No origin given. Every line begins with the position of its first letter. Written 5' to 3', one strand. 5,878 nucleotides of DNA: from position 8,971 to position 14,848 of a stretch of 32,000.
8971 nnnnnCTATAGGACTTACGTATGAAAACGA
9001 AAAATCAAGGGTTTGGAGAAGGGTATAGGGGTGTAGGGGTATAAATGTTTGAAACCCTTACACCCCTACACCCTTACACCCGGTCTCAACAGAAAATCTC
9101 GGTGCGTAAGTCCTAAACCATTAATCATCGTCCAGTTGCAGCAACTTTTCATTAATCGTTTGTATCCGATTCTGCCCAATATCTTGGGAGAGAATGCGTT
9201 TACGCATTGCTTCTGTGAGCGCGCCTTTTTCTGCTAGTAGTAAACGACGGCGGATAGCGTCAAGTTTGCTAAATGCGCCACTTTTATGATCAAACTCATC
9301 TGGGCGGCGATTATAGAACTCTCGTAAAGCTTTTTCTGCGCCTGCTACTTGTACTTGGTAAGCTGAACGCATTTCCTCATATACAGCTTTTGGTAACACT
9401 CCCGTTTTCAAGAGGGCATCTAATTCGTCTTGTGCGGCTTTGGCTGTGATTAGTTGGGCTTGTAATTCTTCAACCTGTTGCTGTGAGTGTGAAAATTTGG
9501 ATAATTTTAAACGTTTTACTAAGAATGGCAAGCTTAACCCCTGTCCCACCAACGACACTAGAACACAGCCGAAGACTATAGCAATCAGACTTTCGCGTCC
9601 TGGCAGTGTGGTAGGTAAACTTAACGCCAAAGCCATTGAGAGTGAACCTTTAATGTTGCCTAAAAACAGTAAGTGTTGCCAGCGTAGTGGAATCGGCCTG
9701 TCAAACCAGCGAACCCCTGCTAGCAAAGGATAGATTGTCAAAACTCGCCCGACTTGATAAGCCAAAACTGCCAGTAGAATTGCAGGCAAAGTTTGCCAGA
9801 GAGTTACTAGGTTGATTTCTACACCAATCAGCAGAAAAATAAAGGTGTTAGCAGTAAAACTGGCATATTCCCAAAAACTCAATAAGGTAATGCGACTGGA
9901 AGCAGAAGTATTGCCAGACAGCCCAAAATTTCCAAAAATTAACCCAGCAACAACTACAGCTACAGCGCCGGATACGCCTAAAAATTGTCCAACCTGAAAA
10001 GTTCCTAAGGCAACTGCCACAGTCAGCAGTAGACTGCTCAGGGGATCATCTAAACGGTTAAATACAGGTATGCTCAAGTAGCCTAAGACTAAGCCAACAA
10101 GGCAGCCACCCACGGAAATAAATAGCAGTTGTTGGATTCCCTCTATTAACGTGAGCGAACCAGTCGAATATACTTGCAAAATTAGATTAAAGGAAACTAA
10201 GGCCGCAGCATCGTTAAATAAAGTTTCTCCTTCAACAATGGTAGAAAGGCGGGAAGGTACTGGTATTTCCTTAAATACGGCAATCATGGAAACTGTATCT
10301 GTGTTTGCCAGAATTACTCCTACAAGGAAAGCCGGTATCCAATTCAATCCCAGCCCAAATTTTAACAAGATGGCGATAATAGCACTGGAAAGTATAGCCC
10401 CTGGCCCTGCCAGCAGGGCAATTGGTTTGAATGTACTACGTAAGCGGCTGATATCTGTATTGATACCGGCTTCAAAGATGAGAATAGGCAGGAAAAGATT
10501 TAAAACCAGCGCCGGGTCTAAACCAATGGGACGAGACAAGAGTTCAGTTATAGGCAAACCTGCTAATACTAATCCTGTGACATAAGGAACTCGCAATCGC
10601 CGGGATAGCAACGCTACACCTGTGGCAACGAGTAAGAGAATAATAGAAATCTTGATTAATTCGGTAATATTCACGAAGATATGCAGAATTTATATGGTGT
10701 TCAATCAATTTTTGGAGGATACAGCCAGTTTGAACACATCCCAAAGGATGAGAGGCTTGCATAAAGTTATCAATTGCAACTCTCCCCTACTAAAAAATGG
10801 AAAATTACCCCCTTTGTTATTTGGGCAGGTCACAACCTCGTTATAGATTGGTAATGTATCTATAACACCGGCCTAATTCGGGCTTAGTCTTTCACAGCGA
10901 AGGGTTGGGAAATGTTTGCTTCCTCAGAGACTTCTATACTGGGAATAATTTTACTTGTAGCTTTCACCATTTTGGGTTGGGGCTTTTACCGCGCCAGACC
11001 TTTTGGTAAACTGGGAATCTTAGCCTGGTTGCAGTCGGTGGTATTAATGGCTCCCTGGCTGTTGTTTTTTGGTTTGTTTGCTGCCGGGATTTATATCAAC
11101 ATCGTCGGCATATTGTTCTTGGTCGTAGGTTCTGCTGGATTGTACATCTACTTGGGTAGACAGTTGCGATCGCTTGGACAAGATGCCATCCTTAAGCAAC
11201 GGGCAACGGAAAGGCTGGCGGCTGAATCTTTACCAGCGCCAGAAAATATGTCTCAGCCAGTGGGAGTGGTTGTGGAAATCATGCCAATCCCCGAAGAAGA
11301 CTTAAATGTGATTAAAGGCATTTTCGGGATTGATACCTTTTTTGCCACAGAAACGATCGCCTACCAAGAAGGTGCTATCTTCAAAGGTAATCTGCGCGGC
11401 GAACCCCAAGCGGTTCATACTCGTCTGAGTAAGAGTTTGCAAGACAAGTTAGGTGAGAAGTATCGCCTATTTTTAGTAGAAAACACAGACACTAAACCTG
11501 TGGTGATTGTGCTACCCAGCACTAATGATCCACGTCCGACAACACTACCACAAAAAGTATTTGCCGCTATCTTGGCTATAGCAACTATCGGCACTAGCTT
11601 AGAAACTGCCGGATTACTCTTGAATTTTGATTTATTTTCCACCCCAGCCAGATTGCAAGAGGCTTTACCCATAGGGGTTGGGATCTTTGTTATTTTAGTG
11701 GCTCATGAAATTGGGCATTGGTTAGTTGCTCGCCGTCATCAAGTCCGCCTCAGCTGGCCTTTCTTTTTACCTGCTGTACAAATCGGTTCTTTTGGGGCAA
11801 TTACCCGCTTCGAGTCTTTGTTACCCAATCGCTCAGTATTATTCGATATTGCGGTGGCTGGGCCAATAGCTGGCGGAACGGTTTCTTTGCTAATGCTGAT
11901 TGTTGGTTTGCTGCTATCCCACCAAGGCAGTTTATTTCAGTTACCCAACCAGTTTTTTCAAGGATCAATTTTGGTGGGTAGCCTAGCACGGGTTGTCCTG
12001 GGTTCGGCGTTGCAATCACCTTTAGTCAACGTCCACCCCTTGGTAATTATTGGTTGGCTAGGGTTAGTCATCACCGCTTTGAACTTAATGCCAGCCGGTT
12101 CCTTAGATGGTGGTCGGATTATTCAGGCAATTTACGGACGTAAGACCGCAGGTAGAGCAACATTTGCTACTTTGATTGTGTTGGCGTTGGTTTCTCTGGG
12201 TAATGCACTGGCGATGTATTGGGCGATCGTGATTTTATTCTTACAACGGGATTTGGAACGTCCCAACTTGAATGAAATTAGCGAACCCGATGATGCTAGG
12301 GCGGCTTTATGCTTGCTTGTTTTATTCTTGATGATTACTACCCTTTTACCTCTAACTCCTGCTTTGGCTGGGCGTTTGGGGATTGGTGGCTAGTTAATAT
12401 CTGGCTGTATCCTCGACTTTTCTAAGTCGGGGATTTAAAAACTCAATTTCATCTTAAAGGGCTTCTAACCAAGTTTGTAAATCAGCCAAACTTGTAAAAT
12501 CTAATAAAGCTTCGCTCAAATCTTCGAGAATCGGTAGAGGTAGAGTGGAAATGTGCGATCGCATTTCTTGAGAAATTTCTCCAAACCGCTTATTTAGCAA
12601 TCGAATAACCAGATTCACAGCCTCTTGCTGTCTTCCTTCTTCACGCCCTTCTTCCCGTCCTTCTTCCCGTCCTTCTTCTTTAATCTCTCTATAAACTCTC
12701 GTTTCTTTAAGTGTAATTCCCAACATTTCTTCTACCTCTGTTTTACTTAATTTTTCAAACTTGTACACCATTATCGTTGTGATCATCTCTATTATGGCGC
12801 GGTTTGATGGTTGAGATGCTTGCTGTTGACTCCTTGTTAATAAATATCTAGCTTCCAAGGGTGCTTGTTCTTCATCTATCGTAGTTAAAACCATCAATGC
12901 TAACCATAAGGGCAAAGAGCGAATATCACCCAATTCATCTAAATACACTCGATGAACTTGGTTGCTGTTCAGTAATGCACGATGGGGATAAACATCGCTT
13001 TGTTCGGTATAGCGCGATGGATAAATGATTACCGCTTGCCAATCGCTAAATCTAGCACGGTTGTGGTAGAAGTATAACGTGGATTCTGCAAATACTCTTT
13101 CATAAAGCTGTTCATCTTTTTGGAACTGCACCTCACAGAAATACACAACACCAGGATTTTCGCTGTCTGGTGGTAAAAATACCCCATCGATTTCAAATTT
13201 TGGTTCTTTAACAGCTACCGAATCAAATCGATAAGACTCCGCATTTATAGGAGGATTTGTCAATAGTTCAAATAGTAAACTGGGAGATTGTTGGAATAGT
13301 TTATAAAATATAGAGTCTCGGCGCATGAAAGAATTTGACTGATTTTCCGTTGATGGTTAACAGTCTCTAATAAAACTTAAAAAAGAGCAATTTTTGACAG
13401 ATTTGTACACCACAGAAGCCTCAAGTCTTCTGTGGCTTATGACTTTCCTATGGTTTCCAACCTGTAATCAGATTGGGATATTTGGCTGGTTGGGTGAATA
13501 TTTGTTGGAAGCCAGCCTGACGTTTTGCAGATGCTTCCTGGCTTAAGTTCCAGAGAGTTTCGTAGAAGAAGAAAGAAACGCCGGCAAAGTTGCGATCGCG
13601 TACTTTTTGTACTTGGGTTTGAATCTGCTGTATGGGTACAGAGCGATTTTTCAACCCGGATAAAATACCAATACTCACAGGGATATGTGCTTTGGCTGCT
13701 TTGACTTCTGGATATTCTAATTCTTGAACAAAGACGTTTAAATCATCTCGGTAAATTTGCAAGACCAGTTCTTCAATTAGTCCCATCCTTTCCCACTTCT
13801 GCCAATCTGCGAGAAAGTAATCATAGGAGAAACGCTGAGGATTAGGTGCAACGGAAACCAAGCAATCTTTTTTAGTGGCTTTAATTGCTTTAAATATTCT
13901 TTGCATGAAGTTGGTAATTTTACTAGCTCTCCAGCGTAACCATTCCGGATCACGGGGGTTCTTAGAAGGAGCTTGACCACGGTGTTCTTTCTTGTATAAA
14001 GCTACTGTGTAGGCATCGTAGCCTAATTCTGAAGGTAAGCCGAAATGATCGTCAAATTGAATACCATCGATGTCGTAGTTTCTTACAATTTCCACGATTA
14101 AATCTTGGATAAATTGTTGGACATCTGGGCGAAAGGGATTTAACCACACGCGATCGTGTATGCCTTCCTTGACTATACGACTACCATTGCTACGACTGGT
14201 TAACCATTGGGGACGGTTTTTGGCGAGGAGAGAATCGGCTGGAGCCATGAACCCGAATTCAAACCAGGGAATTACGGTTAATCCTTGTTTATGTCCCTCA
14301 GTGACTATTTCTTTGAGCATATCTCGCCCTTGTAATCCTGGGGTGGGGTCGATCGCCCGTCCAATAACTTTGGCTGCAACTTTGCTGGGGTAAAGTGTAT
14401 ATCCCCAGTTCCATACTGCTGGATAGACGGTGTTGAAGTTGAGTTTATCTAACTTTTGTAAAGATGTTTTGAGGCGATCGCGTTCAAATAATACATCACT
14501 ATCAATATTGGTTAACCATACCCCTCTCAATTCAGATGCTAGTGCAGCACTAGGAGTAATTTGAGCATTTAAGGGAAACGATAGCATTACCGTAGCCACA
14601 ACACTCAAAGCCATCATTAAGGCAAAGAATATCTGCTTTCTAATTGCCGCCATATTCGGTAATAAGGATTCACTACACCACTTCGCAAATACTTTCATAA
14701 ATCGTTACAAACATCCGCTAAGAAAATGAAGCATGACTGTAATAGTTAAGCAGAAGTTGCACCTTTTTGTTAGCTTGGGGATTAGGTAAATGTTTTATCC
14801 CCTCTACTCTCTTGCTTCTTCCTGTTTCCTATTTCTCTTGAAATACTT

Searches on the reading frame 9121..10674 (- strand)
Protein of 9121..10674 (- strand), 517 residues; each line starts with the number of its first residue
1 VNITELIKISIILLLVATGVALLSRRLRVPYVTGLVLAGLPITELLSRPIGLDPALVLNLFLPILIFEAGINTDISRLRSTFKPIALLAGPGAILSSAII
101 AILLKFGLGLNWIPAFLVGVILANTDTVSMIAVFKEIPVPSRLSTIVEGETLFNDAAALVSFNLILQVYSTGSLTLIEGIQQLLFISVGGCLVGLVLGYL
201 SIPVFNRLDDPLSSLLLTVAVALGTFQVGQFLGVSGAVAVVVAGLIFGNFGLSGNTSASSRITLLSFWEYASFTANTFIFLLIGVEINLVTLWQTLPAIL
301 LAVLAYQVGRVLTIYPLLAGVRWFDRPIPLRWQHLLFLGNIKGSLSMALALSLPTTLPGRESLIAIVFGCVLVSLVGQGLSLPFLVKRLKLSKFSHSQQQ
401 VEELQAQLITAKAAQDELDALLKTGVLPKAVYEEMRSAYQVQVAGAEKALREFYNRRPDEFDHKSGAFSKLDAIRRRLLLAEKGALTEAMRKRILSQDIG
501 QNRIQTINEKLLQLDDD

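Call 27: search_protein_families(library=pfam, proteins=[window:9121-10674:-], max_evalue=0.001)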
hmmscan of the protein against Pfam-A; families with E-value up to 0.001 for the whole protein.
window:9121-10674:- (517 aa): 1 family
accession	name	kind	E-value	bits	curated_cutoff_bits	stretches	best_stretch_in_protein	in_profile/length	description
PF00999.27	Na_H_Exchanger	-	1.1e-69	235.6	26.2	1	16-387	3-374/375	Sodium/hydrogen exchanger, transmembrane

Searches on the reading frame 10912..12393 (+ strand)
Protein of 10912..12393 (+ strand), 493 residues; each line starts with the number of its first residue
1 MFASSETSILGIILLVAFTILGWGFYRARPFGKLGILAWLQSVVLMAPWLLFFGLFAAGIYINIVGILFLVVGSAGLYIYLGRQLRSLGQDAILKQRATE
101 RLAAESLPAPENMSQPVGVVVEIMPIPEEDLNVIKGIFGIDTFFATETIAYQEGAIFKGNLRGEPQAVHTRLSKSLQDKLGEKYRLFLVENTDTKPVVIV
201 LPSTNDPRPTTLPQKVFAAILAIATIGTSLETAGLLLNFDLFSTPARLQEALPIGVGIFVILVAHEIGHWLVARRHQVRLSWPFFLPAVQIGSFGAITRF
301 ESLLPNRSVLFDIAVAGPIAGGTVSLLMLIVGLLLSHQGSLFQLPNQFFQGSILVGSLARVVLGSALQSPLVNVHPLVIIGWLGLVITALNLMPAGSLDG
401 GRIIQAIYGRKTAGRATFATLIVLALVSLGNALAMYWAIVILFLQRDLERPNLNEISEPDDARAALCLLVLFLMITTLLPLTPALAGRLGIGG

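Call 27: search_protein_families(library=pfam, proteins=[window:10912-12393:+], max_evalue=0.001)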
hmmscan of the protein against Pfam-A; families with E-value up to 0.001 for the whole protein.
window:10912-12393:+ (493 aa): 1 family
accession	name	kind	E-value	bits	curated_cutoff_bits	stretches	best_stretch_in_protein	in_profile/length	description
PF02163.28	Peptidase_M50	-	4.2e-19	69.2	27.2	1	256-414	4-202/221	Peptidase family M50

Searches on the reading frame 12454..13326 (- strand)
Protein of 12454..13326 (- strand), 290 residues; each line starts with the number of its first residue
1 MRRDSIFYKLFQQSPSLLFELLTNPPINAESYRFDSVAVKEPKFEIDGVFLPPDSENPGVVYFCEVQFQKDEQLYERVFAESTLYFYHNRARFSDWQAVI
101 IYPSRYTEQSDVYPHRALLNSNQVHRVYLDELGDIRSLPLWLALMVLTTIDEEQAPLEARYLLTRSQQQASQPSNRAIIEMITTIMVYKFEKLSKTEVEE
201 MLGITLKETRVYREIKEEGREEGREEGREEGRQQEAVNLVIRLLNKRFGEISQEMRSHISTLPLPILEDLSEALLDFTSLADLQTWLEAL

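Call 75: search_protein_families(library=pfam, proteins=[window:12454-13326:-], max_evalue=0.00001)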
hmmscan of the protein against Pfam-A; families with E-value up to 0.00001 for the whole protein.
window:12454-13326:- (290 aa): 2 families
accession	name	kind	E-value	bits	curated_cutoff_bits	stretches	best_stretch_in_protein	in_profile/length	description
PF11103.14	DUF2887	-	1.2e-76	257.7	24.1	1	3-202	1-200/200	Protein of unknown function (DUF2887)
PF14261.11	DUF4351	-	4.6e-25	87.9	25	1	229-287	1-59/59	Domain of unknown function (DUF4351)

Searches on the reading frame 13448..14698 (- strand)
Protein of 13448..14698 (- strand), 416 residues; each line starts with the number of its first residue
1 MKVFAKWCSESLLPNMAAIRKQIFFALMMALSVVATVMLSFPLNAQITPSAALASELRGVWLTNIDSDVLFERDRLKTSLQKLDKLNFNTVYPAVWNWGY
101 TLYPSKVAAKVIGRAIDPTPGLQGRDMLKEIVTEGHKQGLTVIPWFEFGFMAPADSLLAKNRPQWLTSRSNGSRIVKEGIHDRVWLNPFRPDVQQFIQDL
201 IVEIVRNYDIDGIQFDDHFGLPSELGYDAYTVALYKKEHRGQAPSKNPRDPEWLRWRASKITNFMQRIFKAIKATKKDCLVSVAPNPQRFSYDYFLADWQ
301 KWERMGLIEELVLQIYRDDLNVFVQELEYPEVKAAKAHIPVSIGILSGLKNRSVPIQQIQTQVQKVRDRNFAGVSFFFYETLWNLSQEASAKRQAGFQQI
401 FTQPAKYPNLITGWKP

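Call 75: search_protein_families(library=pfam, proteins=[window:13448-14698:-], max_evalue=0.00001)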
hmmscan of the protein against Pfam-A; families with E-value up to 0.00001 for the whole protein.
window:13448-14698:- (416 aa): 3 families
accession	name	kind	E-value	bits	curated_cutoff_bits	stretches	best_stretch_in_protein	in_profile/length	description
PF02638.21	GHL10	-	3.5e-100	335.6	27.9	1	56-357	1-302/311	Glycosyl hydrolase-like 10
PF14871.12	GHL6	-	1.7e-11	44.9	35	1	81-216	7-131/132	Hypothetical glycosyl hydrolase 6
PF02065.24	Melibiase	-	7.3e-06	25.6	27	0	127-218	105-192/347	Melibiase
